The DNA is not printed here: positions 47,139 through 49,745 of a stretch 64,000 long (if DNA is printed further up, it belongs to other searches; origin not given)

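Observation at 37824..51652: Candidate undescribed N-heterocycle catabolic locus: hydantoinase-like and carbamoylase-like genes fused into an operon with a three-subunit molybdenum hydroxylase, flanked by maturation genes, a UbiD decarboxylase, a CobW chaperone, a GntR regulator and a transporter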

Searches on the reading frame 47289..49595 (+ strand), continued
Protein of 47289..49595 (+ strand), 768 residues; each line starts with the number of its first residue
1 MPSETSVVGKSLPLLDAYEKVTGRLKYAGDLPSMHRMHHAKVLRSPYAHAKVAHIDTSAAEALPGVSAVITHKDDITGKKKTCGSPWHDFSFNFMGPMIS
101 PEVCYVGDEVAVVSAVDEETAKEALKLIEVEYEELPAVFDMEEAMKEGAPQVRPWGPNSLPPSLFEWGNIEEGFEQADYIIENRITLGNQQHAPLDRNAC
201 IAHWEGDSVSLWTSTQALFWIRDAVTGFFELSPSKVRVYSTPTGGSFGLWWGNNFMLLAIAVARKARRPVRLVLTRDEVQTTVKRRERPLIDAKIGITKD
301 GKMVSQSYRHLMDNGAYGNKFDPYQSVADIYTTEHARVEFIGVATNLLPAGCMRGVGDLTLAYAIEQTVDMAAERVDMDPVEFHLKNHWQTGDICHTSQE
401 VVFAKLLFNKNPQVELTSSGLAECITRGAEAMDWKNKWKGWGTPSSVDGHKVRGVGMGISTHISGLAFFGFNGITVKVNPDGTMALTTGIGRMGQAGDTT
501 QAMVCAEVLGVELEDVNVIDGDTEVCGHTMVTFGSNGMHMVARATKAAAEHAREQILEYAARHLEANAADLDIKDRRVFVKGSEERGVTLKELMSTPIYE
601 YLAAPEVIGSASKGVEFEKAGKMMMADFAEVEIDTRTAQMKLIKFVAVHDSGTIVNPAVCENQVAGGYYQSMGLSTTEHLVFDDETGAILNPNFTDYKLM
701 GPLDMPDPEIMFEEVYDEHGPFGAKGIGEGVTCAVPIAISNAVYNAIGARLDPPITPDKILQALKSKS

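Call 65: search_dna_similar(query=L001:12365-13969:+, collection=plasmids, mode=protein, max_rows=25)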
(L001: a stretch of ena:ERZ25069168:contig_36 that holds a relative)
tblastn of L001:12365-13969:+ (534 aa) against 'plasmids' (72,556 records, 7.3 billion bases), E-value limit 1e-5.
Records with a match: 446; places in all: 489; records where one place covers at least 80% of the query: 322.
Best place of each record, by identity: <60% 446.
By first word of the organism name: Sinorhizobium 129; Agrobacterium 24; Ensifer 19; Paracoccus 19; Pantoea 16; Paraburkholderia 13; Rhizobium 12; Streptomyces 12; Escherichia 11; Rahnella 11; and 64 more.
By predicted mobility (MOB-suite, as given by PLSDB): non-mobilizable 265; conjugative 99; mobilizable 82.
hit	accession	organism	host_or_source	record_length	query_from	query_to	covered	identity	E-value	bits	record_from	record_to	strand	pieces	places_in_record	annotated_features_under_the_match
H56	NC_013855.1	Azospirillum sp. B510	-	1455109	8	508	94%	32.1%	1e-46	182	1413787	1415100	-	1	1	record has no annotation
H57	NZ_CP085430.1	Priestia megaterium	single cell,soil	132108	25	531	95%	31.6%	7e-48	186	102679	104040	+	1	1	non-oxidative hydroxyarylic acid decarboxylases subunit C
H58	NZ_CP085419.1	Priestia megaterium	single cell,soil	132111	25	531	95%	31.6%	7e-48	186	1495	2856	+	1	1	non-oxidative hydroxyarylic acid decarboxylases subunit C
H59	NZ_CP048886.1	Priestia megaterium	culture,agricultural soil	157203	25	531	95%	31.6%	7e-48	186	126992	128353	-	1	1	non-oxidative hydroxyarylic acid decarboxylases subunit C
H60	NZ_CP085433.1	Priestia megaterium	single cell,soil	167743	25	531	95%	31.6%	7e-48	186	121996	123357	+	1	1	non-oxidative hydroxyarylic acid decarboxylases subunit C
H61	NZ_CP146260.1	Priestia megaterium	Nicotiana tabacum L.,Cell ...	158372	25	531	95%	31.6%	1e-47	185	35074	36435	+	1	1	non-oxidative hydroxyarylic acid decarboxylases subunit C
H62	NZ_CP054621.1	Azospirillum oryzae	cell culture,soil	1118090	12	508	93%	32.1%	1e-46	182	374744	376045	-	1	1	record has no annotation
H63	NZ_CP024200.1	Thalassospira marina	-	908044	27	534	95%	30.8%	2e-52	200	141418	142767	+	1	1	UbiD family decarboxylase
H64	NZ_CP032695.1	Rhizobium jaguaris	Calliandra grandiflora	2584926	16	507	92%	31.1%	1e-49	191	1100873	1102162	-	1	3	none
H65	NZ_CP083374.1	Ensifer canadensis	Melilotus albus,Cell Culture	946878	25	505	90%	31.5%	6e-52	198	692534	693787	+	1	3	UbiD family decarboxylase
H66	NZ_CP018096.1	Chelatococcus daeguensis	sigle cell,power plant biotrickling ...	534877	25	505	90%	31.3%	7e-43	171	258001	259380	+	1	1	UbiD family decarboxylase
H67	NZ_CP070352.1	Ensifer sp. PDNC004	cell culture,Plastic debris in ...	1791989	1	508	95%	29.4%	1e-36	152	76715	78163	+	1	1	none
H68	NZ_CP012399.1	Chelatococcus sp. CO-6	whole organism,Shengli Oilfield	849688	25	505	90%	30.8%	3e-40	163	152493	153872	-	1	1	UbiD family decarboxylase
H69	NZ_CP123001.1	Neorhizobium petrolearium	single cell,petroleum contaminated soil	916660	27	509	90%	30.6%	1e-36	152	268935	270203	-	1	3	UbiD family decarboxylase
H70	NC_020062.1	Rhizobium tropici CIAT 899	Phaseolus vulgaris root nodule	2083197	27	507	90%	30.6%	2e-48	187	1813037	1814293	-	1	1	record has no annotation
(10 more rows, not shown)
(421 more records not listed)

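Call 66: find_encoding_contigs(protein=P0042, flank=10000, max_places=1)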
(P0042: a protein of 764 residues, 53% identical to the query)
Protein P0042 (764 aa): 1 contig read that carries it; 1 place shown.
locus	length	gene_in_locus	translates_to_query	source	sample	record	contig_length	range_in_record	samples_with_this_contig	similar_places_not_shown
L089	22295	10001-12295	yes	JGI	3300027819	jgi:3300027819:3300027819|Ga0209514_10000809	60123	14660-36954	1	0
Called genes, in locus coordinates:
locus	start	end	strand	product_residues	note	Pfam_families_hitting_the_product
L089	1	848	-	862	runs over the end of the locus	PF04879:Molybdop_Fe4S4, PF00384:Molybdopterin, PF01568:Molydop_binding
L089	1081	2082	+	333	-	PF13379:NMT1_2, PF09084:NMT1, PF12974:Phosphonate-bd (weak)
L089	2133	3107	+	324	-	PF13379:NMT1_2, PF09084:NMT1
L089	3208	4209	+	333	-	PF13379:NMT1_2, PF04069:OpuAC (faint), PF09084:NMT1, PF16868:NMT1_3, PF12974:Phosphonate-bd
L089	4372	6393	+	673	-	PF00672:HAMP, PF01590:GAF, PF13185:GAF_2, PF00512:HisKA, PF02518:HATPase_c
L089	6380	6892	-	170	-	PF07883:Cupin_2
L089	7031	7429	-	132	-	-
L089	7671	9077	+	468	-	PF07969:Amidohydro_3 (faint), PF01979:Amidohydro_1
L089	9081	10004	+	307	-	PF00795:CN_hydrolase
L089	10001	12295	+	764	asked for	PF01315:Ald_Xan_dh_C, PF02738:MoCoBD_1, PF20256:MoCoBD_2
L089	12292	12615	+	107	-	PF02597:ThiS (weak)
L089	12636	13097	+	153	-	PF10604:Polyketide_cyc2, PF06240:COXG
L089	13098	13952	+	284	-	PF00941:FAD_binding_5, PF03450:CO_deh_flav_C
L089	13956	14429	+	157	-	PF00111:Fer2, PF01799:Fer2_2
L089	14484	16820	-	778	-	PF01315:Ald_Xan_dh_C, PF02738:MoCoBD_1, PF20256:MoCoBD_2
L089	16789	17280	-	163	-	PF00111:Fer2, PF01799:Fer2_2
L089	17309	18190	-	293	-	PF00941:FAD_binding_5, PF03450:CO_deh_flav_C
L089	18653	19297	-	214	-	-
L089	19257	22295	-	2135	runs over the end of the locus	-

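Call 67: find_encoding_contigs(protein=P0048, flank=10000, max_places=1)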
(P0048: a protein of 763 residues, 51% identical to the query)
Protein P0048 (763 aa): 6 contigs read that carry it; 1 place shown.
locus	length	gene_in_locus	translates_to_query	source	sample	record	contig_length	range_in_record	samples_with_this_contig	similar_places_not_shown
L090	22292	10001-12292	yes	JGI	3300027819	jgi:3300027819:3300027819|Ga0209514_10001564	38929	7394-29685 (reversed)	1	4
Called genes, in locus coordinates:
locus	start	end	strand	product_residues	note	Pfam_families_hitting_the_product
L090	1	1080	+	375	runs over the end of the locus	PF07044:DUF1329, PF17131:TP_0789-like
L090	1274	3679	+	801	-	PF03176:MMPL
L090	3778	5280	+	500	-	PF06980:DUF1302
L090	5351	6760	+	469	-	PF07969:Amidohydro_3 (weak), PF01979:Amidohydro_1, PF07969:Amidohydro_3 (weak)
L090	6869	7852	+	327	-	PF00795:CN_hydrolase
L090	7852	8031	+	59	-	-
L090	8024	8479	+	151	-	PF10604:Polyketide_cyc2 (weak), PF06240:COXG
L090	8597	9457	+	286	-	PF00941:FAD_binding_5, PF03450:CO_deh_flav_C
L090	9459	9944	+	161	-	PF00111:Fer2, PF01799:Fer2_2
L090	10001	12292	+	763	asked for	PF01315:Ald_Xan_dh_C, PF02738:MoCoBD_1, PF20256:MoCoBD_2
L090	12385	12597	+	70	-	PF02597:ThiS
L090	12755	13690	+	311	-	PF00005:ABC_tran, PF13304:AAA_21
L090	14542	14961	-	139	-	PF00144:Beta-lactamase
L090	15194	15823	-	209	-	PF00144:Beta-lactamase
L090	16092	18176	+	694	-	PF02737:3HCDH_N (faint), PF01855:POR_N, PF17147:PFOR_II (faint), PF02775:TPP_enzyme_C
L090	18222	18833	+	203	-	PF01558:POR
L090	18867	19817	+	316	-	PF07992:Pyr_redox_2 (weak), PF02558:ApbA, PF08546:ApbA_C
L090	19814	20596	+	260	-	PF01869:BcrAD_BadFG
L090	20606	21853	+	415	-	PF06050:HGD-D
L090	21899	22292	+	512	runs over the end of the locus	PF00501:AMP-binding, PF13193:AMP-binding_C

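Call 68: find_encoding_contigs(protein=P0053, flank=10000, max_places=1)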
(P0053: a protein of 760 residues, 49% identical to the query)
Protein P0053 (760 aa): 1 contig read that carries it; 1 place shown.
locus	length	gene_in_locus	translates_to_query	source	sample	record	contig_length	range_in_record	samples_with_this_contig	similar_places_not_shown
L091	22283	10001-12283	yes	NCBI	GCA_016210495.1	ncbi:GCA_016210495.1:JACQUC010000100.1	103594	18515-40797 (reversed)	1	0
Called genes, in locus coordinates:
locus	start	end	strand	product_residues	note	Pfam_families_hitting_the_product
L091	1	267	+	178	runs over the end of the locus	PF02776:TPP_enzyme_N (weak)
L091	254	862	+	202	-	PF02775:TPP_enzyme_C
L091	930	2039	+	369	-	PF09084:NMT1, PF13379:NMT1_2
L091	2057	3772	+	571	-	PF00890:FAD_binding_2, PF01266:DAO, PF02910:Succ_DH_flav_C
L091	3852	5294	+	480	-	PF20695:UbiD_N, PF01977:UbiD, PF20696:UbiD_C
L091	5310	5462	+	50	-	-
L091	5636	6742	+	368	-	PF13379:NMT1_2, PF09084:NMT1, PF12974:Phosphonate-bd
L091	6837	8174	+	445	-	PF20695:UbiD_N, PF01977:UbiD, PF20696:UbiD_C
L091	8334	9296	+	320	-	PF04909:Amidohydro_2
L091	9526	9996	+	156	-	PF13085:Fer2_3 (weak), PF00111:Fer2, PF01799:Fer2_2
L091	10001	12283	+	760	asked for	PF01315:Ald_Xan_dh_C, PF02738:MoCoBD_1, PF20256:MoCoBD_2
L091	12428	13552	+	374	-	PF00941:FAD_binding_5, PF03450:CO_deh_flav_C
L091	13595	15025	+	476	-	PF01979:Amidohydro_1, PF07969:Amidohydro_3 (weak)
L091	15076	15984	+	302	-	PF00795:CN_hydrolase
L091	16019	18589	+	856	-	PF04879:Molybdop_Fe4S4, PF00384:Molybdopterin, PF01568:Molydop_binding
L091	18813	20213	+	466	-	PF07690:MFS_1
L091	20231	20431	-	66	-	-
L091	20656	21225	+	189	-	-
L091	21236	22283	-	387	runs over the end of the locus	PF01321:Creatinase_N, PF00557:Peptidase_M24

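Call 99: get_annotated_region(hit=H22, flank=9000)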
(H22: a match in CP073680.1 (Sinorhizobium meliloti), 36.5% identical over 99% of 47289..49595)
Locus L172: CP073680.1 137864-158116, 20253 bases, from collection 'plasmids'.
description: Sinorhizobium meliloti strain ABS7 plasmid pSymB, complete sequence
organism: Sinorhizobium meliloti (NCBI taxid 382)
taxonomy: Bacteria; Pseudomonadota; Alphaproteobacteria; Hyphomicrobiales; Rhizobiaceae; Sinorhizobium; Sinorhizobium meliloti
host: -; source: Medicago truncatula,cell culture; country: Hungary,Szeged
typing (MOB-suite, as given by PLSDB): mobilizable; relaxase MOBQ
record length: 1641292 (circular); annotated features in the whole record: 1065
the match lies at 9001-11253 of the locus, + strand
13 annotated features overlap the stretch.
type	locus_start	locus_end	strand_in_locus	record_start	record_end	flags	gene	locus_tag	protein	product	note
CDS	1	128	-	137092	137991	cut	-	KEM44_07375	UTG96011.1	LysR family transcriptional regulator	-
CDS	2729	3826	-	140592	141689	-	-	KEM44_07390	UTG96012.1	ABC transporter permease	-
CDS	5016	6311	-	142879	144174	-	-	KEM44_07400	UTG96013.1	amidohydrolase family protein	-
CDS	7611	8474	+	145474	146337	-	-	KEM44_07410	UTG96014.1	xanthine dehydrogenase family protein subunit M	-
CDS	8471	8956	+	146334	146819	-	-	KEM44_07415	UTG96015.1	(2Fe-2S)-binding protein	-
CDS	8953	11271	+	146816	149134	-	-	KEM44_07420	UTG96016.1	xanthine dehydrogenase family protein molybdopterin-binding subunit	-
CDS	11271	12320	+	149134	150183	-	-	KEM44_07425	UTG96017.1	GTP-binding protein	-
CDS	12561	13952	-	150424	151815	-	-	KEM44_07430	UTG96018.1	purine permease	-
CDS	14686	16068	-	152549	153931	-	-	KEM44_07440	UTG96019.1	UbiD family decarboxylase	-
CDS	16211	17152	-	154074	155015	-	-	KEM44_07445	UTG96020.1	amidohydrolase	-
CDS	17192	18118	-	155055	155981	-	-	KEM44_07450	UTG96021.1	amidohydrolase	-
CDS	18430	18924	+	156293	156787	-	-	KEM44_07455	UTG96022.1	DUF2243 domain-containing protein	-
CDS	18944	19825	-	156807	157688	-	-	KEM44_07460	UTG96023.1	dihydrodipicolinate synthase family protein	-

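Call 101: search_protein_families(library=pfam, proteins=[L172:16211-17152:-, L172:17192-18118:-, L172:5016-6311:-, L172:11271-12320:+, L172:12561-13952:-, L091:8334-9296:+], max_evalue=0.00001)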
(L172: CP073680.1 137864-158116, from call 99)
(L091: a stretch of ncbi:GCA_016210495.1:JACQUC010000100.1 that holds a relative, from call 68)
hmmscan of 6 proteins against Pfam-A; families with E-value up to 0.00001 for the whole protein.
L172:16211-17152:- (313 aa): 1 family
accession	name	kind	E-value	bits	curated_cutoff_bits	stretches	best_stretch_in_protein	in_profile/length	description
PF04909.20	Amidohydro_2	-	3.1e-50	172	26.4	1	3-280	1-289/289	Amidohydrolase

L172:17192-18118:- (308 aa): 1 family
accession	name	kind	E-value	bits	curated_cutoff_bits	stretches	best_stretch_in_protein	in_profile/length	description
PF04909.20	Amidohydro_2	-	4.5e-39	135.4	26.4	1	75-282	64-289/289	Amidohydrolase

L172:5016-6311:- (431 aa): 2 families
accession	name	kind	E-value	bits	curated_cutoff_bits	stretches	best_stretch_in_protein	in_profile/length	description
PF07969.17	Amidohydro_3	-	4.9e-36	125.6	29.7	2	111-394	156-446/472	Amidohydrolase family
PF01979.26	Amidohydro_1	-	4.4e-18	66.1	25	1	66-411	2-343/345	Amidohydrolase family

L172:11271-12320:+ (349 aa): 2 families
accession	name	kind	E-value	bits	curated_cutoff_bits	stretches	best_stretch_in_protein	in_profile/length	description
PF02492.25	cobW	-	6.6e-57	192.4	20.7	1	12-196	1-179/180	CobW/HypB/UreG, nucleotide-binding domain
PF07683.19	CobW_C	-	3.8e-22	78.4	22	1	249-341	2-94/94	Cobalamin synthesis protein cobW C-terminal domain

L172:12561-13952:- (463 aa): 1 family
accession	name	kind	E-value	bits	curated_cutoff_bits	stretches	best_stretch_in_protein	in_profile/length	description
PF00860.26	Xan_ur_permease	-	3.5e-104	349.1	27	1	18-406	2-385/389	Permease family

L091:8334-9296:+ (320 aa): 1 family
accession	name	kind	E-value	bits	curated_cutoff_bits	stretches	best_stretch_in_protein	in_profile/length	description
PF04909.20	Amidohydro_2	-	2.3e-27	97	26.4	1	63-318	57-289/289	Amidohydrolase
